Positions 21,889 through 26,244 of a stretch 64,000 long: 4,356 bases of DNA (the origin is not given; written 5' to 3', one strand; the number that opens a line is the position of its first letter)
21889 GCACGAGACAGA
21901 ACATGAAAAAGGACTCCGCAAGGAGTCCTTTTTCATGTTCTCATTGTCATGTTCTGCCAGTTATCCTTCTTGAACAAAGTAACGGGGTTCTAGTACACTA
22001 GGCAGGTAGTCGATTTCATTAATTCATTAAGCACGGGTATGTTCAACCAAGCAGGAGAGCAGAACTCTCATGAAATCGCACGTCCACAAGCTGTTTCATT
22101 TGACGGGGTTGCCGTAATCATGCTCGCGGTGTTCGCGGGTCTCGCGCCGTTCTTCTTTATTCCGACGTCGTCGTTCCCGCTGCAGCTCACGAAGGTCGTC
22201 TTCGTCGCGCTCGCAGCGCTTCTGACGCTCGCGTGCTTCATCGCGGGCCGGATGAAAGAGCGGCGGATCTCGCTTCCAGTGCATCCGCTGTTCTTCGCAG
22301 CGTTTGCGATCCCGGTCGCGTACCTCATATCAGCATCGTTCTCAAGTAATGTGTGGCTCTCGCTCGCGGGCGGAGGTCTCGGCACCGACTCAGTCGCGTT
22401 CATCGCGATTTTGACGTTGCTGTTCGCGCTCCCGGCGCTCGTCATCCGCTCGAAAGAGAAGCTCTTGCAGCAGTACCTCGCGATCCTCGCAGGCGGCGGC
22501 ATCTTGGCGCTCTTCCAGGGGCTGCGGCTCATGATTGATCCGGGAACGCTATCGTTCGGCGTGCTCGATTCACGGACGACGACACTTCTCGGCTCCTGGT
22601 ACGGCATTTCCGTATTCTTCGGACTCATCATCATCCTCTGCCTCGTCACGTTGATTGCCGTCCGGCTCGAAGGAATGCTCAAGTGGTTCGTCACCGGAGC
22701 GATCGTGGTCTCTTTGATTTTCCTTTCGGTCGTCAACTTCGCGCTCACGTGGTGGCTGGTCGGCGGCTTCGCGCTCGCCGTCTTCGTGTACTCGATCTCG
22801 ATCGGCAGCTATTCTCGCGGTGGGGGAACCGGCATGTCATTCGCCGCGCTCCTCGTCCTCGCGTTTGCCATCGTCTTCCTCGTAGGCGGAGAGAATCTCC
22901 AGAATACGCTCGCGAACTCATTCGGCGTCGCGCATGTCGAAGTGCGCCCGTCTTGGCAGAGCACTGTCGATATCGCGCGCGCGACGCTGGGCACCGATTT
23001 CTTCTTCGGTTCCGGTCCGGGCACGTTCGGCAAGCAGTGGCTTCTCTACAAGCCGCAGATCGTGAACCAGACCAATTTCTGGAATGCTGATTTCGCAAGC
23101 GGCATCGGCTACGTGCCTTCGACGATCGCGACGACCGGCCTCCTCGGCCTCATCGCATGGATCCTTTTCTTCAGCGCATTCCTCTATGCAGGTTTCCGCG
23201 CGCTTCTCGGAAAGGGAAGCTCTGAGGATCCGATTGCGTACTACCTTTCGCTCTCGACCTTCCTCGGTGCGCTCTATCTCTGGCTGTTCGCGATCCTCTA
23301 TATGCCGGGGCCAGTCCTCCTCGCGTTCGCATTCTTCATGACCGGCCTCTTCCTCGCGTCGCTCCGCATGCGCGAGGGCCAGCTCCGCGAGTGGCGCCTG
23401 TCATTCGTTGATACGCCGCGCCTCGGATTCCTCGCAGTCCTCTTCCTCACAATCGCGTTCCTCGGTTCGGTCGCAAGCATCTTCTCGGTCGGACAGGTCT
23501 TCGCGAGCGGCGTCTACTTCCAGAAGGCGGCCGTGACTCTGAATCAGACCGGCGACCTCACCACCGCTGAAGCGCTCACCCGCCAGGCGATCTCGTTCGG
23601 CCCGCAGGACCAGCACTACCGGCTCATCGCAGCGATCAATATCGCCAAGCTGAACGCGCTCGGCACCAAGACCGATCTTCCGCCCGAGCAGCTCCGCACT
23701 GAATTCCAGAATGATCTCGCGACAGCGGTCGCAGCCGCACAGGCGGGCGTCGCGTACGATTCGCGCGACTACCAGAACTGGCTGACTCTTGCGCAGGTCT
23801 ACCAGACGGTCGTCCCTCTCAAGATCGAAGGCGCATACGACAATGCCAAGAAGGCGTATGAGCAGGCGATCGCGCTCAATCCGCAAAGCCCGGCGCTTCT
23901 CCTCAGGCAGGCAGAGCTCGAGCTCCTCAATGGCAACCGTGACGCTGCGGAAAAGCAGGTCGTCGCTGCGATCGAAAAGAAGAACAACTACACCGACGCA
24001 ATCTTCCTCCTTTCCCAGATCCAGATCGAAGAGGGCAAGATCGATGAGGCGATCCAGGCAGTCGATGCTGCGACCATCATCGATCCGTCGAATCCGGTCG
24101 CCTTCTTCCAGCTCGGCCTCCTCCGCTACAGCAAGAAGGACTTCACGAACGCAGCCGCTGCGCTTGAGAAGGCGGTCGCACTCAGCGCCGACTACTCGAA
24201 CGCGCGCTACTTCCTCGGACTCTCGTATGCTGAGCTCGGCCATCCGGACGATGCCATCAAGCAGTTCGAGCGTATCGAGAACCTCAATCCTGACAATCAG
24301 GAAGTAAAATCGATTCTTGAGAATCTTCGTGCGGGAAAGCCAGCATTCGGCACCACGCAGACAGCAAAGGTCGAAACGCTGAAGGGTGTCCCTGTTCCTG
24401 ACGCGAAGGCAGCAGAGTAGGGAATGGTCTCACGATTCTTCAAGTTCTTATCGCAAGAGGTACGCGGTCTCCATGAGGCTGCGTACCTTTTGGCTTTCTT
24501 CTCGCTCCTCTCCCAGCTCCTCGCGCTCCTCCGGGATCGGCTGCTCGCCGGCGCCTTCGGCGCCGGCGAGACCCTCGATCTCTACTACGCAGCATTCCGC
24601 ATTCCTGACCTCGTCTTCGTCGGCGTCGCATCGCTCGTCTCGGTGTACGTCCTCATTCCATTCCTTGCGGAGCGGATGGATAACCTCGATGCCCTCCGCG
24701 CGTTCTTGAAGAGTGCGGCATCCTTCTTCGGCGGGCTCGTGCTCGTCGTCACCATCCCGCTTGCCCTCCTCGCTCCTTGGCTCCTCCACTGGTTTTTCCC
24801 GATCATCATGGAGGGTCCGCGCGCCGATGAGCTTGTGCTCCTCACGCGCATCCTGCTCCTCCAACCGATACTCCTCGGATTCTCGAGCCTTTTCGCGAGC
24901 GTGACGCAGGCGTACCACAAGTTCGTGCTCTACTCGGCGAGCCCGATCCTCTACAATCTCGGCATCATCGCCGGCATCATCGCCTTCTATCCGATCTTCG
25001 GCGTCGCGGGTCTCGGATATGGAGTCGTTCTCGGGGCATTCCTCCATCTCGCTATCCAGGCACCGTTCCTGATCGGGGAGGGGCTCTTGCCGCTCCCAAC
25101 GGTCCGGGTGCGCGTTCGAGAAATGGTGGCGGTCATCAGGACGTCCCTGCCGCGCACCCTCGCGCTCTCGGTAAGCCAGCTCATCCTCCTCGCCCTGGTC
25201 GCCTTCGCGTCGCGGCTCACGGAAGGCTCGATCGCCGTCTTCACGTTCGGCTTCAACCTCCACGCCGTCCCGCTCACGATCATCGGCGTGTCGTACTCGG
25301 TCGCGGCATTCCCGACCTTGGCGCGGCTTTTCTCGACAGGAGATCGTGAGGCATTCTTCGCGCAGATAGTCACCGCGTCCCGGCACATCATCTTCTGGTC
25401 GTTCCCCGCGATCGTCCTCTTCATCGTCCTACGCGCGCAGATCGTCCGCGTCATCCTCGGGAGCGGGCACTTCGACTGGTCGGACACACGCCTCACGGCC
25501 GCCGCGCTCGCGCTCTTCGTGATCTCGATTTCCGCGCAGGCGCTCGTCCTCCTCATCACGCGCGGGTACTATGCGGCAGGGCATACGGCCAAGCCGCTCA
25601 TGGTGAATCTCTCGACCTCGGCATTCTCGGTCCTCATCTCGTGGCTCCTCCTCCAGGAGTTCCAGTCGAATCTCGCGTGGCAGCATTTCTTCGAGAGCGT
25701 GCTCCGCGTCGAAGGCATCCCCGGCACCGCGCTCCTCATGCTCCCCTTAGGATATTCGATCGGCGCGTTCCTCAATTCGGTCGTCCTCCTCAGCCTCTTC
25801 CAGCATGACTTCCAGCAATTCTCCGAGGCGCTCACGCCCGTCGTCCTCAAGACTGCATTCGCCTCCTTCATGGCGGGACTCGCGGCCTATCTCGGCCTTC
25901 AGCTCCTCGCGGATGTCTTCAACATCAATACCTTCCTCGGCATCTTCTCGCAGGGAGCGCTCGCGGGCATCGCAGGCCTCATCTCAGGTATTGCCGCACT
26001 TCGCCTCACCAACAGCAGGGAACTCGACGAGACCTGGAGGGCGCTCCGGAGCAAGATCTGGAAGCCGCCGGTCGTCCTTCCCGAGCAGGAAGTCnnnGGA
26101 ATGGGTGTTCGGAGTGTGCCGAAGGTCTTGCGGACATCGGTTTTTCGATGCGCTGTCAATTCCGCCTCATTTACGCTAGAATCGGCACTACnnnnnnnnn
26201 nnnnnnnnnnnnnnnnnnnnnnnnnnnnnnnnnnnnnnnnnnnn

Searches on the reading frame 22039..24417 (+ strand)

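Call 40: search_protein_families(library=pfam, proteins=[window:22039-24417:+], max_evalue=0.001)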
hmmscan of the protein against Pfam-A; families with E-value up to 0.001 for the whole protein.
window:22039-24417:+ (793 aa): 15 families
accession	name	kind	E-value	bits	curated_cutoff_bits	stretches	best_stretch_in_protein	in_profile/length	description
PF14559.12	TPR_19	-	9.9e-21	74.3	25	3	699-762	4-67/68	Tetratricopeptide repeat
PF07719.23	TPR_2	-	5e-18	64.1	27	1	722-753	3-34/34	Tetratricopeptide repeat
PF13181.12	TPR_8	-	1.3e-15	56.6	25.7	0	722-753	3-34/34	Tetratricopeptide repeat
PF00515.34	TPR_1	-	2e-15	56.3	27.8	0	721-753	2-34/34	Tetratricopeptide repeat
PF13432.12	TPR_16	-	5.4e-15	55.9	32.7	2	691-750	2-61/65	Tetratricopeptide repeat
PF13428.12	TPR_14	-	1.3e-14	53.7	23.5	0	721-756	2-37/44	Tetratricopeptide repeat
PF13414.12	TPR_11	-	2.5e-12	46.7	26.8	2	693-734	1-42/42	TPR repeat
PF13371.12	TPR_9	-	1.1e-10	41.8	35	1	660-718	3-61/73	Tetratricopeptide repeat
PF23914.1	TPR_CcmH_CycH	-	2e-10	41.2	42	1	558-674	30-143/158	Cytochrome c-type biogenesis protein H TPR domain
PF13431.12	TPR_17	-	2.3e-09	37.2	24.4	0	606-637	1-32/34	Tetratricopeptide repeat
PF13174.12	TPR_6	-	5.8e-08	33.3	26.3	0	726-752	6-32/33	Tetratricopeptide repeat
PF12895.13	ANAPC3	-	8.7e-08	32.8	27.2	1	682-745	19-81/82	Anaphase-promoting complex, cyclosome, subunit 3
PF25063.1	ARM_TT21_C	-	8.3e-07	29.5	35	1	643-761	86-206/209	Tetratricopeptide repeat protein 21 C-terminal ARM domain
PF25062.1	ARM_TT21_N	-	3.3e-05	24.2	40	0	588-688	104-204/222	Tetratricopeptide repeat protein 21 N-terminal ARM repeat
PF25060.1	ARM_TT21_2nd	-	0.0004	20.4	27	0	614-666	218-270/270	Tetratricopeptide repeat protein 21 second ARM domain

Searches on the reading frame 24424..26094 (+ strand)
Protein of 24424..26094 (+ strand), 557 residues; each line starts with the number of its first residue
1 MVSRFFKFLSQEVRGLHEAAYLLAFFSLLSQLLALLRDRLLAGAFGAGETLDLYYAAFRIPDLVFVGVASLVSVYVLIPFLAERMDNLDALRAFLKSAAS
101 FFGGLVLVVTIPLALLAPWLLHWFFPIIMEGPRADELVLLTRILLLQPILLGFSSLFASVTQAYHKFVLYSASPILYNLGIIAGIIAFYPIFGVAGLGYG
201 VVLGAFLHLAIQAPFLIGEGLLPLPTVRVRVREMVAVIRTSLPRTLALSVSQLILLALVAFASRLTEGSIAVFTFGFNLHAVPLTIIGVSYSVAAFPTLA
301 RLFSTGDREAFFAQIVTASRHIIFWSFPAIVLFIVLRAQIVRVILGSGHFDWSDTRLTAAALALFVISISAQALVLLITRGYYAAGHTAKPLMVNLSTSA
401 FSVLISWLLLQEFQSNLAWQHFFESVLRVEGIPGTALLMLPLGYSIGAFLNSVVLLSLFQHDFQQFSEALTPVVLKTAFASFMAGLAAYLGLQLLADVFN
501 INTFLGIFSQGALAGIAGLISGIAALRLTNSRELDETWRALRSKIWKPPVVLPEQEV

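Call 40: search_protein_families(library=pfam, proteins=[window:24424-26094:+], max_evalue=0.001)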
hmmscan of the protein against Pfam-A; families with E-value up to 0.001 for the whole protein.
window:24424-26094:+ (557 aa): 1 family
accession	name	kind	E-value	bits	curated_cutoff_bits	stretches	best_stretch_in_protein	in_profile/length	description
PF03023.19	MurJ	-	1.1e-55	189.5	27.4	1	42-497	2-438/451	Lipid II flippase MurJ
